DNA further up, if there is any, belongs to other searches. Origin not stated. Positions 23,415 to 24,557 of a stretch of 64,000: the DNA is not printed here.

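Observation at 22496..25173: ars operon with an embedded, translationally coupled RNR-R2-like di-metal protein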

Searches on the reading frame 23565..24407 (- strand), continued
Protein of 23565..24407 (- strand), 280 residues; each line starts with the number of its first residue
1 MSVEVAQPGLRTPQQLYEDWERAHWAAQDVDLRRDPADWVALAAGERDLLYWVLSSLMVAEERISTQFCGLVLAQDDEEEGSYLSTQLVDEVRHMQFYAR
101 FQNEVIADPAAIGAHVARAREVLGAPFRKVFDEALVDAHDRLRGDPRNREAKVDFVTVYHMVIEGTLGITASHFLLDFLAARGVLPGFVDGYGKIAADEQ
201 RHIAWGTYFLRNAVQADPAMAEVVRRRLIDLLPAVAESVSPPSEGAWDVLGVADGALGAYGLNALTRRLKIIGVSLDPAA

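Call 47: search_protein_families(library=ncbifam, proteins=[L043:5087-5962:+, L014:5090-5983:+, L021:5201-5977:+, L016:3004-3903:+, L008:4447-5232:+, L043:3974-4693:-, L014:6882-7577:+, L008:1012-2292:-, L043:2585-3343:-], max_evalue=0.00001)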
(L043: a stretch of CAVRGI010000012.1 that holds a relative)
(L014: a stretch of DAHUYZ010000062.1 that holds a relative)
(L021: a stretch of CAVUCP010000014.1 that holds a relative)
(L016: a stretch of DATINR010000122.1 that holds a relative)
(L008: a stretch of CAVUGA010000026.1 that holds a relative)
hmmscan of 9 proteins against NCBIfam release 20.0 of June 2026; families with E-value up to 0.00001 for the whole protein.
L043:5087-5962:+ (292 aa): 32 families (the best 25 are shown)
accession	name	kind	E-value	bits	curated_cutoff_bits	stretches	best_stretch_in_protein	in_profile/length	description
NF008823.0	PRK11873.1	subfamily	2.9e-84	282.8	263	1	46-280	4-237/272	arsenite methyltransferase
NF041537.1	ArsM_AhpD_UU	exception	1.5e-46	158.8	510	1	47-273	11-229/345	arsenite methyltransferase/AhpD domain selenoprotein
NF047649.1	MTase_UXPK_star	exception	1.4e-42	145.6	460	1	46-269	10-226/283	methyltransferase/UXPK-star double selenoprotein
NF041536.1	ArsM_DUF2284_UU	exception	2.2e-41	141.7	575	1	81-274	36-230/459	arsenite methyltransferase/DUF2284 domain selenoprotein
NF040538.1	methyl_ArsM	equivalog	6.7e-40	137.3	500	2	185-277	167-261/356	arsinothricin biosynthesis methyltransferase ArsM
NF045667.1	MTase_DVU1556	equivalog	6.1e-30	104.3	155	1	114-275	16-169/213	DVU_1556 family methyltransferase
NF038099.1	AsSugarArsM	exception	8.3e-27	94.2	400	1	107-273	45-220/321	arsenosugar biosynthesis arsenite methyltransferase ArsM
NF040539.1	AST_met_ArsM_2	exception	3e-20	73.2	240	1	120-275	56-214/262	putative arsinothricin biosynthesis methyltransferase ArsM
NF001244.0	PRK00216.1-5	equivalog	6.6e-17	61.6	216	1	118-230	46-159/236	bifunctional demethylmenaquinone methyltransferase/2-methoxy-6-polyprenyl-1,4-benzoquinol methylase UbiE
TIGR02072.1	BioC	equivalog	2.3e-15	57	184.95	1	120-238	34-145/244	malonyl-ACP O-methyltransferase BioC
NF043040.1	corrin_prot_MT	hypoth_equivalog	5.5e-15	55.4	180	1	116-253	36-177/216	corrinoid protein-associated methyltransferase CpaM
TIGR01934.1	MenG_MenH_UbiE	subfamily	7.1e-15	54.9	158.35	1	119-228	38-145/223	ubiquinone/menaquinone biosynthesis methyltransferase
NF001240.0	PRK00216.1-1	equivalog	1.8e-14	53.4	378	1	115-226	58-170/251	bifunctional demethylmenaquinone methyltransferase/2-methoxy-6-polyprenyl-1,4-benzoquinol methylase UbiE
TIGR02752.1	MenG_heptapren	equivalog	7.4e-14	51.8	419.85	1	117-226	42-151/231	demethylmenaquinone methyltransferase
NF052510.1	methyltran_MpqE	exception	1.7e-13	50.5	335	1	116-223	42-150/234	methyl-plastoquinone biosynthesis methyltransferase MpqE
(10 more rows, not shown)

L014:5090-5983:+ (298 aa): 39 families (the best 25 are shown)
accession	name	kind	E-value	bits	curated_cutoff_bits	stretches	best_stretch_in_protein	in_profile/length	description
NF008823.0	PRK11873.1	subfamily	1.7e-95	319.6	263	1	51-293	3-242/272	arsenite methyltransferase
NF041537.1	ArsM_AhpD_UU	exception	1.5e-51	175.2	510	1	53-280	11-228/345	arsenite methyltransferase/AhpD domain selenoprotein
NF047649.1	MTase_UXPK_star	exception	9.7e-47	159.3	460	1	49-277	7-226/283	methyltransferase/UXPK-star double selenoprotein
NF041536.1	ArsM_DUF2284_UU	exception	7.3e-46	156.4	575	1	97-282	45-230/459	arsenite methyltransferase/DUF2284 domain selenoprotein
NF040538.1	methyl_ArsM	equivalog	6.6e-44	150.5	500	2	193-292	167-268/356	arsinothricin biosynthesis methyltransferase ArsM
NF038099.1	AsSugarArsM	exception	2.8e-32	112.2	400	1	105-282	35-221/321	arsenosugar biosynthesis arsenite methyltransferase ArsM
NF045667.1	MTase_DVU1556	equivalog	1.8e-28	99.4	155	1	122-290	16-176/213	DVU_1556 family methyltransferase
NF040539.1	AST_met_ArsM_2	exception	2.3e-23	83.4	240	1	130-281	58-212/262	putative arsinothricin biosynthesis methyltransferase ArsM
NF001244.0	PRK00216.1-5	equivalog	6.9e-18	64.8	216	1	125-252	45-171/236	bifunctional demethylmenaquinone methyltransferase/2-methoxy-6-polyprenyl-1,4-benzoquinol methylase UbiE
NF001240.0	PRK00216.1-1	equivalog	9.9e-18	64.1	378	1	123-233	58-169/251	bifunctional demethylmenaquinone methyltransferase/2-methoxy-6-polyprenyl-1,4-benzoquinol methylase UbiE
NF052510.1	methyltran_MpqE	exception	1.5e-16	60.5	335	1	123-232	41-151/234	methyl-plastoquinone biosynthesis methyltransferase MpqE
TIGR01934.1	MenG_MenH_UbiE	subfamily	1.6e-16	60.3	158.35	1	125-239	36-148/223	ubiquinone/menaquinone biosynthesis methyltransferase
TIGR02072.1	BioC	equivalog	1.9e-16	60.6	184.95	1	130-239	36-139/244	malonyl-ACP O-methyltransferase BioC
TIGR02752.1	MenG_heptapren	equivalog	3.3e-16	59.5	419.85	1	125-232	42-149/231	demethylmenaquinone methyltransferase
NF043040.1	corrin_prot_MT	hypoth_equivalog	1.1e-15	57.7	180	1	123-269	35-184/216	corrinoid protein-associated methyltransferase CpaM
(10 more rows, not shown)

L021:5201-5977:+ (259 aa): 27 families (the best 25 are shown)
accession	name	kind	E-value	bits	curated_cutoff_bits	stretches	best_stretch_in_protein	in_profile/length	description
NF008823.0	PRK11873.1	subfamily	1.5e-89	300.1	263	1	15-255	4-243/272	arsenite methyltransferase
NF041537.1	ArsM_AhpD_UU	exception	1.3e-48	165.6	510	1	15-242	10-229/345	arsenite methyltransferase/AhpD domain selenoprotein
NF047649.1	MTase_UXPK_star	exception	9.9e-46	156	460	1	13-238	8-226/283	methyltransferase/UXPK-star double selenoprotein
NF041536.1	ArsM_DUF2284_UU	exception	6.9e-44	149.9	575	1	55-243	42-230/459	arsenite methyltransferase/DUF2284 domain selenoprotein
NF040538.1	methyl_ArsM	equivalog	2.9e-43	148.4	500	2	151-250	163-265/356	arsinothricin biosynthesis methyltransferase ArsM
NF038099.1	AsSugarArsM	exception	2.7e-30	105.6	400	1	67-243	36-221/321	arsenosugar biosynthesis arsenite methyltransferase ArsM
NF045667.1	MTase_DVU1556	equivalog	4.8e-28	98.1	155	1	83-243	16-168/213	DVU_1556 family methyltransferase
NF040539.1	AST_met_ArsM_2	exception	1.3e-18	67.8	240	1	88-242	55-212/262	putative arsinothricin biosynthesis methyltransferase ArsM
NF001244.0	PRK00216.1-5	equivalog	1.2e-14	54.2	216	1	86-201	45-161/236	bifunctional demethylmenaquinone methyltransferase/2-methoxy-6-polyprenyl-1,4-benzoquinol methylase UbiE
NF052510.1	methyltran_MpqE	exception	1.3e-14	54.2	335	1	84-192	41-150/234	methyl-plastoquinone biosynthesis methyltransferase MpqE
NF043040.1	corrin_prot_MT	hypoth_equivalog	2.1e-14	53.5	180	1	84-232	35-186/216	corrinoid protein-associated methyltransferase CpaM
TIGR02072.1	BioC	equivalog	2.5e-14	53.7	184.95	1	91-204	36-142/244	malonyl-ACP O-methyltransferase BioC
NF001240.0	PRK00216.1-1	equivalog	9.9e-14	51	378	1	84-194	58-169/251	bifunctional demethylmenaquinone methyltransferase/2-methoxy-6-polyprenyl-1,4-benzoquinol methylase UbiE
TIGR01934.1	MenG_MenH_UbiE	subfamily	2.6e-13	49.8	158.35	1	87-198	37-146/223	ubiquinone/menaquinone biosynthesis methyltransferase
TIGR02752.1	MenG_heptapren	equivalog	1.1e-12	48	419.85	1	86-193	42-149/231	demethylmenaquinone methyltransferase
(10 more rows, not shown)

L016:3004-3903:+ (300 aa): 39 families (the best 25 are shown)
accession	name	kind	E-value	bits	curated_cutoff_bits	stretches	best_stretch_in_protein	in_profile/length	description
NF008823.0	PRK11873.1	subfamily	1.3e-94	316.7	263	1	55-293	5-240/272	arsenite methyltransferase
NF041537.1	ArsM_AhpD_UU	exception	4.5e-49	167.1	510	1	55-282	11-228/345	arsenite methyltransferase/AhpD domain selenoprotein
NF047649.1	MTase_UXPK_star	exception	2.2e-46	158.2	460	1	50-283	6-230/283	methyltransferase/UXPK-star double selenoprotein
NF041536.1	ArsM_DUF2284_UU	exception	3.2e-44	151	575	1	106-282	52-228/459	arsenite methyltransferase/DUF2284 domain selenoprotein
NF040538.1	methyl_ArsM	equivalog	1.1e-43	149.8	500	2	195-291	167-265/356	arsinothricin biosynthesis methyltransferase ArsM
NF038099.1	AsSugarArsM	exception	6.6e-30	104.4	400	1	107-289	35-228/321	arsenosugar biosynthesis arsenite methyltransferase ArsM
NF045667.1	MTase_DVU1556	equivalog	3e-28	98.8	155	1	124-295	16-180/213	DVU_1556 family methyltransferase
NF040539.1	AST_met_ArsM_2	exception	1.6e-21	77.4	240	1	132-282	58-211/262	putative arsinothricin biosynthesis methyltransferase ArsM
NF001244.0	PRK00216.1-5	equivalog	9.9e-18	64.3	216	1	127-241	45-160/236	bifunctional demethylmenaquinone methyltransferase/2-methoxy-6-polyprenyl-1,4-benzoquinol methylase UbiE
NF001240.0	PRK00216.1-1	equivalog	6.2e-17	61.5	378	1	125-235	58-169/251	bifunctional demethylmenaquinone methyltransferase/2-methoxy-6-polyprenyl-1,4-benzoquinol methylase UbiE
TIGR02072.1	BioC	equivalog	7.4e-17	62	184.95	1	132-245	36-142/244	malonyl-ACP O-methyltransferase BioC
TIGR01934.1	MenG_MenH_UbiE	subfamily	1.4e-16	60.5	158.35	1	127-240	36-147/223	ubiquinone/menaquinone biosynthesis methyltransferase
NF052510.1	methyltran_MpqE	exception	4.4e-16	59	335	1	126-233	42-150/234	methyl-plastoquinone biosynthesis methyltransferase MpqE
TIGR02752.1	MenG_heptapren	equivalog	7.2e-16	58.4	419.85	1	127-234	42-149/231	demethylmenaquinone methyltransferase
NF043040.1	corrin_prot_MT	hypoth_equivalog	2.1e-15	56.7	180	1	126-243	36-156/216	corrinoid protein-associated methyltransferase CpaM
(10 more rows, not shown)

L008:4447-5232:+ (262 aa): 35 families (the best 25 are shown)
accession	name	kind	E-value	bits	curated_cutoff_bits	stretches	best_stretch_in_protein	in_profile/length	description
NF008823.0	PRK11873.1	subfamily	2.6e-90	302.6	263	1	2-250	5-237/272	arsenite methyltransferase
NF041537.1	ArsM_AhpD_UU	exception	3.1e-48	164.3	510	1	66-241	52-227/345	arsenite methyltransferase/AhpD domain selenoprotein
NF041536.1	ArsM_DUF2284_UU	exception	1.4e-44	152.2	575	1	66-243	52-229/459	arsenite methyltransferase/DUF2284 domain selenoprotein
NF047649.1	MTase_UXPK_star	exception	4.5e-43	147.3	460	1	67-240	54-227/283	methyltransferase/UXPK-star double selenoprotein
NF040538.1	methyl_ArsM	equivalog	4.2e-42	144.6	500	2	145-244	156-258/356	arsinothricin biosynthesis methyltransferase ArsM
NF045667.1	MTase_DVU1556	equivalog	6.4e-29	100.9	155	1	84-247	16-171/213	DVU_1556 family methyltransferase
NF038099.1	AsSugarArsM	exception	3.3e-28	98.8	400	1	68-244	36-221/321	arsenosugar biosynthesis arsenite methyltransferase ArsM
NF040539.1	AST_met_ArsM_2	exception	6.3e-23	81.9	240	1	92-243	58-212/262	putative arsinothricin biosynthesis methyltransferase ArsM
TIGR02072.1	BioC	equivalog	5.6e-16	59.1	184.95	1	92-200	36-138/244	malonyl-ACP O-methyltransferase BioC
TIGR01934.1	MenG_MenH_UbiE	subfamily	1.1e-15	57.6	158.35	1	87-198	36-145/223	ubiquinone/menaquinone biosynthesis methyltransferase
NF001244.0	PRK00216.1-5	equivalog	1.8e-15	56.9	216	1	87-200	45-159/236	bifunctional demethylmenaquinone methyltransferase/2-methoxy-6-polyprenyl-1,4-benzoquinol methylase UbiE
NF001240.0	PRK00216.1-1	equivalog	3.2e-15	55.9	378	1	85-195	58-169/251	bifunctional demethylmenaquinone methyltransferase/2-methoxy-6-polyprenyl-1,4-benzoquinol methylase UbiE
NF043040.1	corrin_prot_MT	hypoth_equivalog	4.8e-15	55.6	180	1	86-203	36-156/216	corrinoid protein-associated methyltransferase CpaM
NF052510.1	methyltran_MpqE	exception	5.5e-15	55.4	335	1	85-194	41-151/234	methyl-plastoquinone biosynthesis methyltransferase MpqE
NF041675.1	sarc_dimgly_tmase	equivalog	1.6e-12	47.9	550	1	51-244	30-218/278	sarcosine/dimethylglycine N-methyltransferase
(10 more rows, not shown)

L043:3974-4693:- (240 aa): 2 families
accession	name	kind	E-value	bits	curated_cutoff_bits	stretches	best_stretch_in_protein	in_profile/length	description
TIGR00040.1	yfcE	subfamily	2.9e-12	47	56.25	1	7-200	5-150/158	YfcE family phosphodiesterase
NF006988.0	PRK09453.1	equivalog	5.9e-12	45.8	117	1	148-199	111-161/183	phosphodiesterase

L014:6882-7577:+ (232 aa): 2 families
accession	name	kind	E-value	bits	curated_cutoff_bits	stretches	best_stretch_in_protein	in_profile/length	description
TIGR01297.1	CDF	superfamily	1.3e-10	41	82.35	1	30-200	6-184/285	cation diffusion facilitator family transporter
NF052621.1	MngEfTpMntE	equivalog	9e-07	28.6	500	1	27-196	4-181/293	manganese efflux transporter MntE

L008:1012-2292:- (427 aa): 1 family
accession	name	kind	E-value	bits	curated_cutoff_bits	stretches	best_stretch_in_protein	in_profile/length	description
NF033734.1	MFS_ArsJ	equivalog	1.9e-170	567.3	400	1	16-407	1-392/392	organoarsenical effux MFS transporter ArsJ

L043:2585-3343:- (253 aa): 3 families
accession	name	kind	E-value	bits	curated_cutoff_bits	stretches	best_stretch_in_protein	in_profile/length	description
TIGR00861.1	MIP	subfamily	2.3e-24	86.4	171.25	2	15-186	1-193/224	MIP family channel protein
NF003838.0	PRK05420.1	equivalog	3.3e-14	52.9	256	1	10-163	2-168/231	aquaporin Z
NF045553.1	AquGlycerPorinGla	equivalog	3.2e-07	29.8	400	0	10-109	6-105/290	aquaglyceroporin Gla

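Call 50: search_protein_families(library=pfam, proteins=[P0150, P0151, P0172, P0186, P0244, P0245, P0140, P0127, P0184, P0212], max_evalue=0.0001)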
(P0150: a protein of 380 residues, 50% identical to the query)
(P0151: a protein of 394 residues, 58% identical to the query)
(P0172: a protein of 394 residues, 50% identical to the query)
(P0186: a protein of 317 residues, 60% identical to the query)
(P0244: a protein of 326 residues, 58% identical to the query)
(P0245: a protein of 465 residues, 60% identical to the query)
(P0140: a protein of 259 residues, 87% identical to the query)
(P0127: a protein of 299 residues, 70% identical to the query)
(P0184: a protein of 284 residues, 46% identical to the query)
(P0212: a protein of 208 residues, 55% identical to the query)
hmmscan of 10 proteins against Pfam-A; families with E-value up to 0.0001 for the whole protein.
P0150 (380 aa): 0 families

P0151 (394 aa): 1 family
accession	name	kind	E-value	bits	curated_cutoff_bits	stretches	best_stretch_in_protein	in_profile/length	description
PF01451.26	LMWPc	-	1.7e-06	28.7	23.2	1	296-343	45-91/144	Low molecular weight phosphotyrosine protein phosphatase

P0172 (394 aa): 0 families

P0186 (317 aa): 0 families

P0244 (326 aa): 1 family
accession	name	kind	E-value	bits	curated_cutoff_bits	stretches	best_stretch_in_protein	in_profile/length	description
PF00268.27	Ribonuc_red_sm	-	1.3e-07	31.8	33.6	1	99-200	11-114/281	Ribonucleotide reductase, small chain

P0245 (465 aa): 5 families
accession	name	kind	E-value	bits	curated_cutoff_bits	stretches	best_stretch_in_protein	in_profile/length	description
PF08241.18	Methyltransf_11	-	3.3e-10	40.9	21.2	1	177-223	48-94/95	Methyltransferase domain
PF13847.12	Methyltransf_31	-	7.1e-10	39.2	27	1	185-227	70-112/145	Methyltransferase domain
PF13649.12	Methyltransf_25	-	5.4e-06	27.4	27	1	178-220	53-97/97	Methyltransferase domain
PF08242.18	Methyltransf_12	-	1.5e-05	26.1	30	1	182-222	64-98/98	Methyltransferase domain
PF20922.3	Anamorsin_N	-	3.9e-05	23.9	27.1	1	185-237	47-100/163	Anamorsin, N-terminal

P0140 (259 aa): 4 families
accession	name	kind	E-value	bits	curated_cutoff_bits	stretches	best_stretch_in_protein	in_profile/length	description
PF13847.12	Methyltransf_31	-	1.6e-12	47.8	27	1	2-76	76-145/145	Methyltransferase domain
PF08241.18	Methyltransf_11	-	3.5e-06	28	21.2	1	1-34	61-94/95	Methyltransferase domain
PF13489.12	Methyltransf_23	-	3.1e-05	24.2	27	1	2-81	83-163/164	Methyltransferase domain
PF20922.3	Anamorsin_N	-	5.7e-05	23.3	27.1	0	2-93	53-132/163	Anamorsin, N-terminal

P0127 (299 aa): 0 families

P0184 (284 aa): 1 family
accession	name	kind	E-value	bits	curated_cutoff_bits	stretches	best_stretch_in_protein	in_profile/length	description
PF00268.27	Ribonuc_red_sm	-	3.1e-10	40.3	33.6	1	129-218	13-104/281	Ribonucleotide reductase, small chain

P0212 (208 aa): 1 family
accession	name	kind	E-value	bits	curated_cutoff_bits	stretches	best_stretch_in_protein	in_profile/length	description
PF00268.27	Ribonuc_red_sm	-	2.3e-07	30.9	33.6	1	86-175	14-107/281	Ribonucleotide reductase, small chain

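Call 54: find_encoding_contigs(protein=P0021, flank=4000, max_places=2)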
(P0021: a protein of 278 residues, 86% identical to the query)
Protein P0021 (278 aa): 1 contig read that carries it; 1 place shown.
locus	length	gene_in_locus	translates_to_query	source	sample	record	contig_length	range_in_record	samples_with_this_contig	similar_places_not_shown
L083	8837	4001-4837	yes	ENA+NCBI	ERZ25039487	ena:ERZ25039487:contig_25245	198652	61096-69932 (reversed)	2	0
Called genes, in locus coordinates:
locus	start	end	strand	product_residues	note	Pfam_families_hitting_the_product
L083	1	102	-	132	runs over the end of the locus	PF00132:Hexapep (faint)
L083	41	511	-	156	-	PF00132:Hexapep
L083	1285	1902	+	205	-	PF16859:TetR_C_11 (faint), PF18598:TetR_C_36 (faint), PF00440:TetR_N, PF21313:EthR_C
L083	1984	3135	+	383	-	PF00990:GGDEF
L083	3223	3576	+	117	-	PF12840:HTH_20, PF01022:HTH_5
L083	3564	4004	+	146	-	PF00903:Glyoxalase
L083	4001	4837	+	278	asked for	PF00268:Ribonuc_red_sm, PF02332:Phenol_Hydrox (faint)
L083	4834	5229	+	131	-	PF00230:MIP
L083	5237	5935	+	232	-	PF00230:MIP, PF01451:LMWPc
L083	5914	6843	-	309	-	PF00127:Copper-bind (weak)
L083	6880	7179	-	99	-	-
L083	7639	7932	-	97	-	PF02583:Trns_repr_metal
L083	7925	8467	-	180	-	PF14342:DUF4396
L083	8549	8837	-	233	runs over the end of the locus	PF03176:MMPL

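Call 55: find_encoding_contigs(protein=P0107, flank=4000, max_places=2)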
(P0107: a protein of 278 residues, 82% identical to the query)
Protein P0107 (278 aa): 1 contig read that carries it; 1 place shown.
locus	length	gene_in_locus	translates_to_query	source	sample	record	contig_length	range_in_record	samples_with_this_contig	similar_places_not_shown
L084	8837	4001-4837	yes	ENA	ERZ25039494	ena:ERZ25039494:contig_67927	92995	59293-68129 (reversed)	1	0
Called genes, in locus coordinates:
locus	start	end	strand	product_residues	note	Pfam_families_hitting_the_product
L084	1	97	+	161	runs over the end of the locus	-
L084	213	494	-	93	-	-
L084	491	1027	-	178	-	PF00072:Response_reg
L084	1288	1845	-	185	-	PF02673:BacA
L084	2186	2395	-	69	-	-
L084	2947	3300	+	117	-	PF12840:HTH_20 (weak), PF01022:HTH_5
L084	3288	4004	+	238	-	PF01135:PCMT (weak), PF06325:PrmA (weak), PF13489:Methyltransf_23, PF01209:Ubie_methyltran, PF13847:Methyltransf_31, PF08241:Methyltransf_11, PF08242:Methyltransf_12, PF13649:Methyltransf_25, +2 more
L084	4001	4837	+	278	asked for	PF00268:Ribonuc_red_sm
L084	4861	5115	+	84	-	-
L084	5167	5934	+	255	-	PF00378:ECH_1, PF16113:ECH_2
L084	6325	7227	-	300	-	PF01966:HD (weak)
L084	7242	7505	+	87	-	-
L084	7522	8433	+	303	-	PF00288:GHMP_kinases_N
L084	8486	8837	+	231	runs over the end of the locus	PF00378:ECH_1, PF16113:ECH_2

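Call 56: find_encoding_contigs(protein=P0109, flank=4000, max_places=2)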
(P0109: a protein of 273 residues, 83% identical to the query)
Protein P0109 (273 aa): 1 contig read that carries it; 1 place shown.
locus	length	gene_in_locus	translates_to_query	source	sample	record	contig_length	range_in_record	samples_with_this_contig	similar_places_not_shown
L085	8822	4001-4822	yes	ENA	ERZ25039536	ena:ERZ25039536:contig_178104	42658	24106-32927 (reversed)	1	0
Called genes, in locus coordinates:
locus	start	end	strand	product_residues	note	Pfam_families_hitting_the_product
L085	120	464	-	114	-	PF12850:Metallophos_2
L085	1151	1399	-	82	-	PF00230:MIP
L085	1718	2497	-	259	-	PF01451:LMWPc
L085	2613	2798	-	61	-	-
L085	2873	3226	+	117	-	PF12840:HTH_20, PF01022:HTH_5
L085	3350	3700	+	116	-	PF13847:Methyltransf_31, PF13649:Methyltransf_25 (weak)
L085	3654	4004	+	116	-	PF05148:Methyltransf_8 (weak), PF08241:Methyltransf_11, PF13649:Methyltransf_25 (weak), PF13847:Methyltransf_31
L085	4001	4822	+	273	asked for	PF00268:Ribonuc_red_sm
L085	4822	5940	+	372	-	PF07690:MFS_1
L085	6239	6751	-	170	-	PF13441:Gly-zipper_YMGG (weak), PF06897:DUF1269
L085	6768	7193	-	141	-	-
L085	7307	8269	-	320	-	PF01073:3Beta_HSD (weak), PF01370:Epimerase, PF04321:RmlD_sub_bind (weak), PF05368:NmrA (weak), PF13460:NAD_binding_10, PF16363:GDP_Man_Dehyd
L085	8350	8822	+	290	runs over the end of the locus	PF04542:Sigma70_r2, PF08281:Sigma70_r4_2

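Call 57: find_encoding_contigs(protein=P0075, flank=4000, max_places=2)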
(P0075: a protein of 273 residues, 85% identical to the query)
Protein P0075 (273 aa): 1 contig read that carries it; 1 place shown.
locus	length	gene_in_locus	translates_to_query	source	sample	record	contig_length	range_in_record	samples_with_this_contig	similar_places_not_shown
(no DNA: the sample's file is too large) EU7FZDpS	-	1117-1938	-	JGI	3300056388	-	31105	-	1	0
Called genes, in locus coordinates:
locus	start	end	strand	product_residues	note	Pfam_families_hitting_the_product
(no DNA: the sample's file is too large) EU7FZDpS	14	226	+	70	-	-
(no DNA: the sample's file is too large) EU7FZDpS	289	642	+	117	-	PF12840:HTH_20, PF01022:HTH_5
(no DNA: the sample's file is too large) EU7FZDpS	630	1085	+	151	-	PF00903:Glyoxalase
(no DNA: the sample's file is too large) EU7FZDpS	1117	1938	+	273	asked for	PF00268:Ribonuc_red_sm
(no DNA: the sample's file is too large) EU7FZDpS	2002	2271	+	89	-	PF10041:DUF2277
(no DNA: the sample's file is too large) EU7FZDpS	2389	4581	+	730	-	PF19878:DUF6351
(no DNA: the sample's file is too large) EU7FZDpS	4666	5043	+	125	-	-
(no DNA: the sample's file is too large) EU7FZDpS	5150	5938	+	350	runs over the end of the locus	PF08100:Dimerisation, PF00891:Methyltransf_2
